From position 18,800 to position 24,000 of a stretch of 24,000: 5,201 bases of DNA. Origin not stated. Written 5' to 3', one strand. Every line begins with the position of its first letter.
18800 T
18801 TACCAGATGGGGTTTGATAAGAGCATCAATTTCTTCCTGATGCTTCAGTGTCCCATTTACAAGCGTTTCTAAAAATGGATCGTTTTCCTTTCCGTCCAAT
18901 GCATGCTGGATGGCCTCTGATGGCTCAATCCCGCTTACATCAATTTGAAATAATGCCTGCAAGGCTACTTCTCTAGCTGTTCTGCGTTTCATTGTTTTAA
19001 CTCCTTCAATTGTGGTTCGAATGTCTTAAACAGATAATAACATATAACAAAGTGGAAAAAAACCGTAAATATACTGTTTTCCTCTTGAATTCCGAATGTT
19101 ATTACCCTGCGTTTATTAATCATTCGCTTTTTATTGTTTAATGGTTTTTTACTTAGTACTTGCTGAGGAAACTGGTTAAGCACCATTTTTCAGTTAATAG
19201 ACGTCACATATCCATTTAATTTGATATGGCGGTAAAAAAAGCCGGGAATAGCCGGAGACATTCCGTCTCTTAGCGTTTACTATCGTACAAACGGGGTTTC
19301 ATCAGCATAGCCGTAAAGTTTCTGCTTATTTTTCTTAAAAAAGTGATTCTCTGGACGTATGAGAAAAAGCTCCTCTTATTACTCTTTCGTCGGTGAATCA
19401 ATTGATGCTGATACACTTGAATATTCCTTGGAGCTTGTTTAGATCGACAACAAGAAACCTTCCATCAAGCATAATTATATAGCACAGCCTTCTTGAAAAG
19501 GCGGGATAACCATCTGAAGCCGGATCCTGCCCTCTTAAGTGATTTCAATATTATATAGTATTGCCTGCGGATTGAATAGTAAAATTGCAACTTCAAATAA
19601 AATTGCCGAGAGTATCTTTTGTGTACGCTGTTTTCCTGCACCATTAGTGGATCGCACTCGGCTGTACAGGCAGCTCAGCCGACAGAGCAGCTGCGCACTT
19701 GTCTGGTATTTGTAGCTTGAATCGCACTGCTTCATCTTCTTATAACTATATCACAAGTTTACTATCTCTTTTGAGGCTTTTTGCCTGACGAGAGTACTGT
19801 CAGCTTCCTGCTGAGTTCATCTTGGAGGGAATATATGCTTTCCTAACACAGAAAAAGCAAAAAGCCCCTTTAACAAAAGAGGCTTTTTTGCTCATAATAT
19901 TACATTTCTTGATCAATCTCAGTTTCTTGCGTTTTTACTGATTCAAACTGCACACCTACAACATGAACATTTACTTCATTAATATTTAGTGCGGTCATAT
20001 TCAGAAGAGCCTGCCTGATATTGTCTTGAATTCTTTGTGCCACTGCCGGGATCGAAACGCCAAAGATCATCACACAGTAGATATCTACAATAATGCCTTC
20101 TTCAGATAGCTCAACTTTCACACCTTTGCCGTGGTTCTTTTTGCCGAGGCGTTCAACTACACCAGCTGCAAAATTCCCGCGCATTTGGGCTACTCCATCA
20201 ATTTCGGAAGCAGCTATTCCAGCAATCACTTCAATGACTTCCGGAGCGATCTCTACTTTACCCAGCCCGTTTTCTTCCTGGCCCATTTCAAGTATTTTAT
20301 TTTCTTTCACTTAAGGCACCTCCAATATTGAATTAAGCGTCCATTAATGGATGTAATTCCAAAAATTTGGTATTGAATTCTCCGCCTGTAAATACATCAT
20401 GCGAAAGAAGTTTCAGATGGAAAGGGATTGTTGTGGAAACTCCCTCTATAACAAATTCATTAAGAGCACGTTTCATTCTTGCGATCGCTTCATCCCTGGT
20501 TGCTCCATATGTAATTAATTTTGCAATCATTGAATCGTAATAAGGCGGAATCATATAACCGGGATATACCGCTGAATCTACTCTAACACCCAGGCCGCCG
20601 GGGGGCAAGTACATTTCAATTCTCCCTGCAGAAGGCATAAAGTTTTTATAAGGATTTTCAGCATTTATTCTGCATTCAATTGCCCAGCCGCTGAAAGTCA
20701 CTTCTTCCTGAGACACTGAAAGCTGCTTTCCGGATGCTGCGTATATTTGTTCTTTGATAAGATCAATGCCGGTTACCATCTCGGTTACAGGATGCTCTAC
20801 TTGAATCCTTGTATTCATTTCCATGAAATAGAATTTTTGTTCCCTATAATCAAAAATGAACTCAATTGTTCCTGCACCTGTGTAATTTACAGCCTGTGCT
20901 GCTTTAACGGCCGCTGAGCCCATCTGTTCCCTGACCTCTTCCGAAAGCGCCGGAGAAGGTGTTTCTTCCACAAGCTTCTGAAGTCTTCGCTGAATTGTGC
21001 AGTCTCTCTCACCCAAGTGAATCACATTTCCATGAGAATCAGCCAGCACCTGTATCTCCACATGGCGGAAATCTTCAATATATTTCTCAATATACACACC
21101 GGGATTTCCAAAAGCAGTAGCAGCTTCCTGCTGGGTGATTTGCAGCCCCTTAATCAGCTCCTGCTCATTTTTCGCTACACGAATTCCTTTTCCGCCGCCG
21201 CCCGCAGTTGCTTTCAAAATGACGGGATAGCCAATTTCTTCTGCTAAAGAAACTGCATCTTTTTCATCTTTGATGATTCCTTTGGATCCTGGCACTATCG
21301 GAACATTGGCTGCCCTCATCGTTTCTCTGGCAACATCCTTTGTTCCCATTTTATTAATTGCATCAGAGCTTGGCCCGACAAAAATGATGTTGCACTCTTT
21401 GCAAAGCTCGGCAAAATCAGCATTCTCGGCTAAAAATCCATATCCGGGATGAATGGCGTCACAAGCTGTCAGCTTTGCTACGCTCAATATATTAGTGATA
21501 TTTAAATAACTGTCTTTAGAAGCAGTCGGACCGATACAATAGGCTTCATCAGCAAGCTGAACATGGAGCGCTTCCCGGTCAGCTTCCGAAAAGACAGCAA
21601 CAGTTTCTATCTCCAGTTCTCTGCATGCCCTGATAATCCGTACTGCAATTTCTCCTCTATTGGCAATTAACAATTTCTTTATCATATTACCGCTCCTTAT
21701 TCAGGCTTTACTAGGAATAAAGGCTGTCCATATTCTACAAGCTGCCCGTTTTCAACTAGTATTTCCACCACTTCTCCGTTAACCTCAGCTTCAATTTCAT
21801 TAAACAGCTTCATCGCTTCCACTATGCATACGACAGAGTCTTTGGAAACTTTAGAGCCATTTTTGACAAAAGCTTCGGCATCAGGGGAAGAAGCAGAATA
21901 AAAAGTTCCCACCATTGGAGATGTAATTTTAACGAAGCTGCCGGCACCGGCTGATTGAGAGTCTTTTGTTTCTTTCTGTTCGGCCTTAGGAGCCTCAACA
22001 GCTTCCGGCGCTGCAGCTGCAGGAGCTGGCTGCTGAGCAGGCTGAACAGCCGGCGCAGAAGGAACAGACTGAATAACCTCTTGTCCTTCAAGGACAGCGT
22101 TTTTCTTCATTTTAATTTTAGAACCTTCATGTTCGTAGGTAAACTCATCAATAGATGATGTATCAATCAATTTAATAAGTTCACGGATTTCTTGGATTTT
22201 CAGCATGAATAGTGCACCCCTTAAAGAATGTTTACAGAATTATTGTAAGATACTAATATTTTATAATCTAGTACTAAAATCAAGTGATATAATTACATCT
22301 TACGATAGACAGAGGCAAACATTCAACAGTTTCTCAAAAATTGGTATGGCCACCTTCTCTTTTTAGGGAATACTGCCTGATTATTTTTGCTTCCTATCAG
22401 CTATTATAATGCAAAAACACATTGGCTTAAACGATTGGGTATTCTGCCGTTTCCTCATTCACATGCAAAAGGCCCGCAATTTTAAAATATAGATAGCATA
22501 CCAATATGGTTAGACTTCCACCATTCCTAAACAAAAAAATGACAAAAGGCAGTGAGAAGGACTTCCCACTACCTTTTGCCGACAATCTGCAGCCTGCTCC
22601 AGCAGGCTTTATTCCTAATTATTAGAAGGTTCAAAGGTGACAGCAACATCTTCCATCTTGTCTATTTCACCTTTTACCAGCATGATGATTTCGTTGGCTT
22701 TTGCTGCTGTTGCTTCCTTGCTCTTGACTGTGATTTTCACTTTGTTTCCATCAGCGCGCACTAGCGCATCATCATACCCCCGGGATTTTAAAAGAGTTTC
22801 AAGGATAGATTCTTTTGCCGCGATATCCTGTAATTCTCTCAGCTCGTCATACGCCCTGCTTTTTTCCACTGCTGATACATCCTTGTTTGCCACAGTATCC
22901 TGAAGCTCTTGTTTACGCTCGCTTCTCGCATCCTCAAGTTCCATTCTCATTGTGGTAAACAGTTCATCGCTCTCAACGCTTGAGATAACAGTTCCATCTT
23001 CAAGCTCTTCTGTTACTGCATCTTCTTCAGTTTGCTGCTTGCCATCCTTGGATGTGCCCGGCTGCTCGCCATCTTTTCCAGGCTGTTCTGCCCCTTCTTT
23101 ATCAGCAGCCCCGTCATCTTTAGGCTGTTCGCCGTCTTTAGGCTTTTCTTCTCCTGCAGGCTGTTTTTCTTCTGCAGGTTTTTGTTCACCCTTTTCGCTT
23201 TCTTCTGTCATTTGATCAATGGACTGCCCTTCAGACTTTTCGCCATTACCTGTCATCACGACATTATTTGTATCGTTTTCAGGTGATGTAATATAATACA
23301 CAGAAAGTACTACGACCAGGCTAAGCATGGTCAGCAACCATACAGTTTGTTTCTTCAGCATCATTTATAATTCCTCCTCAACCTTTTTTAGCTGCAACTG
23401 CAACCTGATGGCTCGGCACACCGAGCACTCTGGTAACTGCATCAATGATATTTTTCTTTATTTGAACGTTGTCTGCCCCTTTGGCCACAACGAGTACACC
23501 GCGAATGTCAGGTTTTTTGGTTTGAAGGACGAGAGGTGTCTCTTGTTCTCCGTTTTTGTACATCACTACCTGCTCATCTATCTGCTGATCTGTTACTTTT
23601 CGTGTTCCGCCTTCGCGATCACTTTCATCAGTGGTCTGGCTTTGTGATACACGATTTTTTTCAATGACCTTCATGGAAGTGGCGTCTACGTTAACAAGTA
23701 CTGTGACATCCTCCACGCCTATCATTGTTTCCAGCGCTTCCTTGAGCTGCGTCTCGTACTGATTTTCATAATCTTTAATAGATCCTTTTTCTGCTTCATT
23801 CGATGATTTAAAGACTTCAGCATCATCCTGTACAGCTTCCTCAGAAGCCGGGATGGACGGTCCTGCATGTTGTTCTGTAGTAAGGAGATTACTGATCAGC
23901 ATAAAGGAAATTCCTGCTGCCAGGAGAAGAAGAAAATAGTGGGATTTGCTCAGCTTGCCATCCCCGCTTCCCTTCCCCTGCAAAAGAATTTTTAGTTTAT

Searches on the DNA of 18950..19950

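Call 44: search_rna_families(source=window, start=18950, end=19950, threshold=evalue, max_evalue=1)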
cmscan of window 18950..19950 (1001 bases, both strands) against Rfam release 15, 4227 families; matches with E-value up to 1: 5.
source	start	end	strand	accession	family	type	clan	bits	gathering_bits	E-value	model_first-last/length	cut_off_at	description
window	19761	19889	+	RF04180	BTnc231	Gene; sRNA;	-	25.2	80.4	0.009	1-154/154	no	Bacteroides sRNA BTnc231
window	19851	19892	-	RF04343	Plastid-psbA-2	Cis-reg;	CL00153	21.6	55.8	0.26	1-60/60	no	Plastid-psbA-2 3UTR RNA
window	19818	19892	+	RF00506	Thr_leader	Cis-reg; leader;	-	20.7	55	0.33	1-118/118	no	Threonine operon leader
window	19851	19889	-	RF00489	ctRNA_p42d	Gene; antisense;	-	20.1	50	0.18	1-46/46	no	ctRNA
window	19359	19412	+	RF00192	BLV_package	Cis-reg;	-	17.9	70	0.41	1-55/55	no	Bovine leukaemia virus RNA packaging signal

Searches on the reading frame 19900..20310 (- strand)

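Call 9: search_protein_families(library=ncbifam, proteins=[window:19900-20310:-])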
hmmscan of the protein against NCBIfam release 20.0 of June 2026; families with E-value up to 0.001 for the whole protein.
window:19900-20310:- (136 aa): 1 family
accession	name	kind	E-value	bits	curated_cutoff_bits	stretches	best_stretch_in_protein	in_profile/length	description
NF033218.1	anchor_AmaP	equivalog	1.5e-05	24.8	55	1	63-117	112-166/166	alkaline shock response membrane anchor protein AmaP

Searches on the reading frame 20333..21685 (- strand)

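Call 10: search_protein_families(library=ncbifam, proteins=[window:20333-21685:-])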
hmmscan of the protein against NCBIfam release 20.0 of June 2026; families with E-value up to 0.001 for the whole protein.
window:20333-21685:- (450 aa): 40 families (the best 25 are shown)
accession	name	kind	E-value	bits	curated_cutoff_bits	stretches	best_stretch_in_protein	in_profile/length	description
TIGR00514.1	accC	equivalog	2.2e-236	784.9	626.5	1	1-445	1-444/449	acetyl-CoA carboxylase biotin carboxylase subunit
NF006367.0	PRK08591.1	subfamily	1.5e-232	772.2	597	1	1-444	1-443/451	acetyl-CoA carboxylase biotin carboxylase subunit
NF004085.0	PRK05586.1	equivalog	2.9e-217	721.9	723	1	1-443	1-442/448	acetyl-CoA carboxylase biotin carboxylase subunit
NF006406.0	PRK08654.1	equivalog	9.6e-213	707.2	739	1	1-445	1-443/499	acetyl-CoA carboxylase biotin carboxylase subunit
NF005525.0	PRK07178.1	equivalog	1.7e-189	630.4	768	1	1-446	1-443/471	acetyl-CoA carboxylase biotin carboxylase subunit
NF009554.0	PRK12999.1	equivalog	2.5e-186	621.7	965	1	1-446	4-456/1147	pyruvate carboxylase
NF009471.0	PRK12833.1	equivalog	3.5e-186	619.3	686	1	2-443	5-445/467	acetyl-CoA carboxylase biotin carboxylase subunit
NF006286.0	PRK08462.1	equivalog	6.5e-181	602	740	1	2-444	4-443/445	acetyl-CoA carboxylase biotin carboxylase subunit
NF006287.0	PRK08463.1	equivalog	4e-175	583.2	775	1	1-445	1-444/479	acetyl-CoA carboxylase subunit A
TIGR01235.1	pyruv_carbox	equivalog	7.2e-170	566.9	1114.45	1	4-446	1-452/1143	pyruvate carboxylase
TIGR02712.1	urea_carbox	equivalog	1.4e-164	549.7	1303.85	1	3-443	2-440/1201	urea carboxylase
TIGR01369.1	CPSaseII_lrg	equivalog_domain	6.7e-21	73.7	1027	2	20-223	35-229/1052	carbamoyl-phosphate synthase (glutamine-hydrolyzing) large subunit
NF003671.0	PRK05294.1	equivalog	1.1e-16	59.7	599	1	92-329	105-339/1058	carbamoyl-phosphate synthase large subunit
NF053643.1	Ddl_archaea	equivalog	9.5e-16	57.7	500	1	25-322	22-300/367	putative pseudomurein biosynthesis ATP-grasp protein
TIGR00768.1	rimK_fam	subfamily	9.3e-13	48.2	143.4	1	106-311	78-270/276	RimK family alpha-L-glutamate ligase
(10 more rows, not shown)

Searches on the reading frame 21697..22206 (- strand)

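Call 10: search_protein_families(library=ncbifam, proteins=[window:21697-22206:-])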
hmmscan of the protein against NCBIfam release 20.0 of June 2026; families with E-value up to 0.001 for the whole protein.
window:21697-22206:- (169 aa): 21 families
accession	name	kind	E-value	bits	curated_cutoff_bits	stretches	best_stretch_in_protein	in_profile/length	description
TIGR00531.1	BCCP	equivalog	3.1e-52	177.2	115.2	1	2-167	1-155/156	acetyl-CoA carboxylase biotin carboxyl carrier protein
NF005457.0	PRK07051.1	equivalog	6.6e-25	87.1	87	1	93-166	5-78/80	acetyl-CoA carboxylase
NF006761.0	PRK09282.1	domain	8.4e-22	77.4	402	1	29-167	459-590/591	pyruvate carboxylase subunit B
NF005117.0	PRK06549.1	equivalog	2.2e-14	54.2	159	1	35-164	12-127/130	acetyl-CoA carboxylase biotin carboxyl carrier protein subunit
NF004173.0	PRK05641.1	equivalog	3.4e-11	43.9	199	1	50-164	45-150/153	putative acetyl-CoA carboxylase biotin carboxyl carrier protein subunit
NF047903.1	MmDecMmdC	equivalog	2.3e-10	41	200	1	44-164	20-129/132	methylmalonyl-CoA decarboxylase subunit gamma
NF010643.0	PRK14040.1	subfamily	2.3e-10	39.6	892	1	66-165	523-593/595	oxaloacetate decarboxylase subunit alpha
TIGR02712.1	urea_carbox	equivalog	1e-09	36.7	1303.85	1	55-166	1092-1200/1201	urea carboxylase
TIGR01108.1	oadA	equivalog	1.4e-09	37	756.5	1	72-161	498-580/582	sodium-extruding oxaloacetate decarboxylase subunit alpha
NF009554.0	PRK12999.1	equivalog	6.3e-08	30.9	965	1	76-164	1062-1143/1147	pyruvate carboxylase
TIGR01235.1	pyruv_carbox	equivalog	3.5e-07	28.1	1114.45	1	74-160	1057-1136/1143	pyruvate carboxylase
NF008814.0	PRK11854.1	equivalog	3.7e-07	29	722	1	34-161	60-173/637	pyruvate dehydrogenase complex dihydrolipoyllysine-residue acetyltransferase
NF006079.0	PRK08225.1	equivalog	1.1e-06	28.6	95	1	113-163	16-66/70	acetyl-CoA carboxylase biotin carboxyl carrier protein subunit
TIGR02927.1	SucB_Actino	equivalog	1.9e-06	27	423.45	1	45-162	82-196/579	2-oxoglutarate dehydrogenase, E2 component, dihydrolipoamide succinyltransferase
NF004547.1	PRK05889.1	equivalog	3.2e-06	27.2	75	1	112-162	16-66/71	biotin/lipoyl-binding carrier protein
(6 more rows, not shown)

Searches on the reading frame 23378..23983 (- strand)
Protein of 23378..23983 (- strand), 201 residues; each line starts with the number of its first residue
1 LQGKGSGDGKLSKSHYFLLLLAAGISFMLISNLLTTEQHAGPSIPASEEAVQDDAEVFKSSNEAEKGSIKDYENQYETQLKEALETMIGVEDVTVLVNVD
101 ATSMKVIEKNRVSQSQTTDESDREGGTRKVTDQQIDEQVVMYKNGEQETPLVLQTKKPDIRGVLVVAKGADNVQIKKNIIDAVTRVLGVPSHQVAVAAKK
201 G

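Call 10: search_protein_families(library=ncbifam, proteins=[window:23378-23983:-])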
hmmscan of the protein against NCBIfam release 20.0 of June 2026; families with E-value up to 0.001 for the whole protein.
window:23378-23983:- (201 aa): 1 family
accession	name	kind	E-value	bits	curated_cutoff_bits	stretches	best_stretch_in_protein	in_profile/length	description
TIGR02830.1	spore_III_AG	equivalog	7.8e-65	217.8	147.7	1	13-200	2-186/186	stage III sporulation protein AG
